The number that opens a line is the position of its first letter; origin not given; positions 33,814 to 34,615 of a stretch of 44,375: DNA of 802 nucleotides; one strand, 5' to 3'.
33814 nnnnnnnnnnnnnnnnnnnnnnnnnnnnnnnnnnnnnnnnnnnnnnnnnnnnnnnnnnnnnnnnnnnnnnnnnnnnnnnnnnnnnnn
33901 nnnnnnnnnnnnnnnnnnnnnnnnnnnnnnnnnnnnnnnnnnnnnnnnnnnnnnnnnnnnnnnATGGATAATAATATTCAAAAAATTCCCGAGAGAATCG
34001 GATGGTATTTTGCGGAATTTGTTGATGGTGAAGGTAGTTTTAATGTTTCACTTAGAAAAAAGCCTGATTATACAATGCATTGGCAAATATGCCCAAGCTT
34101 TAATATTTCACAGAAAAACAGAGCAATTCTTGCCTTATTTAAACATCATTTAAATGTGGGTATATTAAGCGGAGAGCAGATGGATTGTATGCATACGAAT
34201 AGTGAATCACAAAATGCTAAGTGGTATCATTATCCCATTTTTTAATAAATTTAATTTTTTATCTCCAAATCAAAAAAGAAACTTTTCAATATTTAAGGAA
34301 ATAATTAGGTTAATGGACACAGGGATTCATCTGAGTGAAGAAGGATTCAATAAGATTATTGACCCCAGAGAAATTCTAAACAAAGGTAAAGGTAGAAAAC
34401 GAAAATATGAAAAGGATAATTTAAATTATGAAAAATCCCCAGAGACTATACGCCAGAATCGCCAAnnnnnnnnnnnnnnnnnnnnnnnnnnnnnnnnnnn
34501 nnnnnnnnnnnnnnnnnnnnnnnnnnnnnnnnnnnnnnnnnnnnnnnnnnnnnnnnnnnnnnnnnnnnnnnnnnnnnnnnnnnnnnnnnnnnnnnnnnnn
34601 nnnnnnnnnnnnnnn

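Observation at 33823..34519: Group I intron in the 23S helix-69 homing hot spot, carrying a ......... gene that needs two frame corrections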

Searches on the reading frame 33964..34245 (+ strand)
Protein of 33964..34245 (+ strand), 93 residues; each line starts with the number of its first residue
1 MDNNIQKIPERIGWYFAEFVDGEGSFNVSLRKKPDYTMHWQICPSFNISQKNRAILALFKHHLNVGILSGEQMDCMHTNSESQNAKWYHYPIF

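Call 6: search_protein_families(library=pfam, proteins=[window:33964-34242:+], max_evalue=1)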
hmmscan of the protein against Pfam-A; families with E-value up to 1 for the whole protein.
seq(93 aa): 1 family
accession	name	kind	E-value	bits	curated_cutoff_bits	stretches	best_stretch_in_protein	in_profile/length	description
PF00961.24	LAGLIDADG_1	-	1.6e-07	32.6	23.1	1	19-74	4-61/102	LAGLIDADG endonuclease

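Call 27: find_encoding_contigs(protein=window:33964-34245:+, flank=3000, max_places=10)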
Protein window:33964-34245:+ (93 aa): 24 contigs read that carry it; 10 places shown.
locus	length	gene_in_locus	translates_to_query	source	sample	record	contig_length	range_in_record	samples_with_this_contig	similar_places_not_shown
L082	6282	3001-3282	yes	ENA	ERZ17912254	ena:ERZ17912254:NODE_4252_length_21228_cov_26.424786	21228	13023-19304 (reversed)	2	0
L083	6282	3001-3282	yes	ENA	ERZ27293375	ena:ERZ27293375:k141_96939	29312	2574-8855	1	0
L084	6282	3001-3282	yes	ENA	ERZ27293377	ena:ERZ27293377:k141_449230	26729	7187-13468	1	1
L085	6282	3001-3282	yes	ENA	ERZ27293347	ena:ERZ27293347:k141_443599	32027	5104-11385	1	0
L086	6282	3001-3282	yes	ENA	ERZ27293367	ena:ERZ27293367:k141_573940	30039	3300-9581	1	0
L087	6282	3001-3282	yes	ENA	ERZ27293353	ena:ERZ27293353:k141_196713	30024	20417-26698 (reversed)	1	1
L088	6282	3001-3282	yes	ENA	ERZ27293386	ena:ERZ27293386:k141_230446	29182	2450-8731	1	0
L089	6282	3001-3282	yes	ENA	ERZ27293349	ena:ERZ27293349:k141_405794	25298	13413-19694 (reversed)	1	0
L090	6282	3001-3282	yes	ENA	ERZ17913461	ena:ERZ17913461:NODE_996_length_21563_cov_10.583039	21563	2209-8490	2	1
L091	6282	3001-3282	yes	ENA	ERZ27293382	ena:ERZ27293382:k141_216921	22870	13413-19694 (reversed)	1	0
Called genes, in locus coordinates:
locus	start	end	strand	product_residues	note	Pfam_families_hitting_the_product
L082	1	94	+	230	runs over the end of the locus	PF05552:MS_channel_1st_1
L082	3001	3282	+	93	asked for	PF00961:LAGLIDADG_1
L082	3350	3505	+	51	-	-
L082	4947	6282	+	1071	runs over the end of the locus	PF00041:fn3 (faint), PF16655:PhoD_N (faint), PF16656:Pur_ac_phosph_N (faint), PF17210:SdrD_B (faint), PF22904:NOMO1-like_2nd (faint), PF25788:Ig_Rha78A_N (faint), PF13620:CarboxypepD_reg (weak), PF13620:CarboxypepD_reg, +1 more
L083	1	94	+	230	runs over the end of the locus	PF05552:MS_channel_1st_1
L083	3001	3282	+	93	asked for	PF00961:LAGLIDADG_1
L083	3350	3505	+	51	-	-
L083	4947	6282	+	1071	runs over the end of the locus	PF00041:fn3 (faint), PF16655:PhoD_N (faint), PF16656:Pur_ac_phosph_N (faint), PF17210:SdrD_B (faint), PF22904:NOMO1-like_2nd (faint), PF25788:Ig_Rha78A_N (faint), PF13620:CarboxypepD_reg (weak), PF13620:CarboxypepD_reg, +1 more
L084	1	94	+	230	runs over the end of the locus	PF05552:MS_channel_1st_1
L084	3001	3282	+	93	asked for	PF00961:LAGLIDADG_1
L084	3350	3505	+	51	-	-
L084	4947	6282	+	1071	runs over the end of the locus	PF00041:fn3 (faint), PF16655:PhoD_N (faint), PF16656:Pur_ac_phosph_N (faint), PF22904:NOMO1-like_2nd (faint), PF25788:Ig_Rha78A_N (faint), PF13620:CarboxypepD_reg (weak), PF13715:CarbopepD_reg_2 (faint), PF13620:CarboxypepD_reg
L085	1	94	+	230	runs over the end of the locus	PF05552:MS_channel_1st_1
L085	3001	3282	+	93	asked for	PF00961:LAGLIDADG_1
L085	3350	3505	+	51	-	-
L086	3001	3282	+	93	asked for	PF00961:LAGLIDADG_1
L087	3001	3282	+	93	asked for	PF00961:LAGLIDADG_1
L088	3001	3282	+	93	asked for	PF00961:LAGLIDADG_1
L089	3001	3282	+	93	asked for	PF00961:LAGLIDADG_1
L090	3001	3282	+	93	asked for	PF00961:LAGLIDADG_1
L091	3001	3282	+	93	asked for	PF00961:LAGLIDADG_1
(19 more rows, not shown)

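Call 46: list_cluster_members(proteins=[window:33964-34245:+, window:34202-34468:+])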
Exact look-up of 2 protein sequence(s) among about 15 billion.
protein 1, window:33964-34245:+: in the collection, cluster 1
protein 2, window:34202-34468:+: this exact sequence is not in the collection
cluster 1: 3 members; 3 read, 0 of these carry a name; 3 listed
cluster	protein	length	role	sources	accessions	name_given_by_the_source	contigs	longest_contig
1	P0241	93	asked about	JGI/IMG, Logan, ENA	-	-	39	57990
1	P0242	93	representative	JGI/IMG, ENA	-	-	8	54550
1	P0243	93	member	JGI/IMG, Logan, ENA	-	-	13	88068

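Call 48: find_encoding_contigs(protein=P0242, flank=3000, max_places=4)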
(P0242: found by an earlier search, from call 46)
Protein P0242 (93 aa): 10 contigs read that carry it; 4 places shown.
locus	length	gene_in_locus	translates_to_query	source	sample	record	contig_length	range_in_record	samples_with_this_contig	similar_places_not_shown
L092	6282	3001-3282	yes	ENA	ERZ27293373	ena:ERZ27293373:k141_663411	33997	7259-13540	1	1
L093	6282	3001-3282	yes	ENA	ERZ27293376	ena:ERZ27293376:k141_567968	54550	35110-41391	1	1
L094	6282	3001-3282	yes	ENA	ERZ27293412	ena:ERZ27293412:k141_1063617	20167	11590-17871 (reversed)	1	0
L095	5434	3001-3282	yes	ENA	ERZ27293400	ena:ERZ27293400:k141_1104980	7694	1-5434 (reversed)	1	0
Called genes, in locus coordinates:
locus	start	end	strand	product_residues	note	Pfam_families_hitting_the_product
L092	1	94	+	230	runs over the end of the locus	PF05552:MS_channel_1st_1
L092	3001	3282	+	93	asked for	PF00961:LAGLIDADG_1 (weak)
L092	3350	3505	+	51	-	-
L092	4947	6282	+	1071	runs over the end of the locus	PF00041:fn3 (faint), PF16655:PhoD_N (faint), PF16656:Pur_ac_phosph_N (faint), PF22904:NOMO1-like_2nd (faint), PF25788:Ig_Rha78A_N (faint), PF13620:CarboxypepD_reg (weak), PF13715:CarbopepD_reg_2 (faint), PF13620:CarboxypepD_reg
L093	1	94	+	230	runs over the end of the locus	PF05552:MS_channel_1st_1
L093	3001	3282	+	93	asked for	PF00961:LAGLIDADG_1 (weak)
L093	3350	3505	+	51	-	-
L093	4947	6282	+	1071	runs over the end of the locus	PF00041:fn3 (faint), PF16655:PhoD_N (faint), PF16656:Pur_ac_phosph_N (faint), PF22904:NOMO1-like_2nd (faint), PF25788:Ig_Rha78A_N (faint), PF13620:CarboxypepD_reg (weak), PF13715:CarbopepD_reg_2 (faint), PF13620:CarboxypepD_reg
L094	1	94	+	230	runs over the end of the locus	PF05552:MS_channel_1st_1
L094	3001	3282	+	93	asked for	PF00961:LAGLIDADG_1 (weak)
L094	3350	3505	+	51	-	-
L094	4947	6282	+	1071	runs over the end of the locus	PF00041:fn3 (faint), PF16655:PhoD_N (faint), PF16656:Pur_ac_phosph_N (faint), PF22904:NOMO1-like_2nd (faint), PF25788:Ig_Rha78A_N (faint), PF13620:CarboxypepD_reg (weak), PF13715:CarbopepD_reg_2 (faint), PF13620:CarboxypepD_reg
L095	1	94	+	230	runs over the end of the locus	PF05552:MS_channel_1st_1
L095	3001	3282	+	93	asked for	PF00961:LAGLIDADG_1 (weak)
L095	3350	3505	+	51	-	-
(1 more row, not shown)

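Call 49: find_encoding_contigs(protein=P0243, flank=3000, max_places=4)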
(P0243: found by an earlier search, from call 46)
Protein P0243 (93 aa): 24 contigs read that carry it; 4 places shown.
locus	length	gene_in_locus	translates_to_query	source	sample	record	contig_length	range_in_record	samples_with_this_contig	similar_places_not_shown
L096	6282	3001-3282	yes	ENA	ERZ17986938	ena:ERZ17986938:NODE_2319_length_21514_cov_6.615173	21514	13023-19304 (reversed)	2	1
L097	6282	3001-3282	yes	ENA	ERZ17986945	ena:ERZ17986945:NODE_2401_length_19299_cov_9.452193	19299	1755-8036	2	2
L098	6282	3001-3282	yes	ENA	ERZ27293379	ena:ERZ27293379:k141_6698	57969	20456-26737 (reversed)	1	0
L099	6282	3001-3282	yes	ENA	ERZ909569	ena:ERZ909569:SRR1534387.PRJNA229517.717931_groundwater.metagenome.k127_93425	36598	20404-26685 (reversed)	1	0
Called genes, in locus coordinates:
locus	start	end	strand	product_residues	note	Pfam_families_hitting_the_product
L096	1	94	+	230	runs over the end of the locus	PF05552:MS_channel_1st_1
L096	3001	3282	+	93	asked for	PF00961:LAGLIDADG_1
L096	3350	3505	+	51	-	-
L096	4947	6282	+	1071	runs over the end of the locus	PF00041:fn3 (faint), PF16655:PhoD_N (faint), PF16656:Pur_ac_phosph_N (faint), PF17210:SdrD_B (faint), PF22904:NOMO1-like_2nd (faint), PF25788:Ig_Rha78A_N (faint), PF13620:CarboxypepD_reg (weak), PF13620:CarboxypepD_reg, +1 more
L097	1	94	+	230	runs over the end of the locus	PF05552:MS_channel_1st_1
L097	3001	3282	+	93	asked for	PF00961:LAGLIDADG_1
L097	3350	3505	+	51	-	-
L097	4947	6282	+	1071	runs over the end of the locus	PF00041:fn3 (faint), PF16656:Pur_ac_phosph_N (faint), PF22904:NOMO1-like_2nd (faint), PF25788:Ig_Rha78A_N (faint), PF13620:CarboxypepD_reg (weak), PF13715:CarbopepD_reg_2 (faint), PF13620:CarboxypepD_reg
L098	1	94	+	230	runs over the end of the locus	PF05552:MS_channel_1st_1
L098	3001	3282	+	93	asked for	PF00961:LAGLIDADG_1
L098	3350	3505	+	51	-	-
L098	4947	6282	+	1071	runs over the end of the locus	PF00041:fn3 (faint), PF16656:Pur_ac_phosph_N (faint), PF22904:NOMO1-like_2nd (faint), PF25788:Ig_Rha78A_N (faint), PF13620:CarboxypepD_reg (weak), PF13715:CarbopepD_reg_2 (faint), PF13620:CarboxypepD_reg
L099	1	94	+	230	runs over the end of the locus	PF05552:MS_channel_1st_1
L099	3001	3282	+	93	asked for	PF00961:LAGLIDADG_1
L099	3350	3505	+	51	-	-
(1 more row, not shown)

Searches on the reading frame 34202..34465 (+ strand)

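Call 6: search_protein_families(library=pfam, proteins=[window:34202-34465:+], max_evalue=1)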
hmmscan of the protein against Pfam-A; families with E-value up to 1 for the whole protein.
seq(88 aa): 1 family
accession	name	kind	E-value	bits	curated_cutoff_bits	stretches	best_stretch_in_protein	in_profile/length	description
PF19280.4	CERK_C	-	0.082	12.8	33.5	1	15-58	16-59/227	Ceramide kinase C-terminal domain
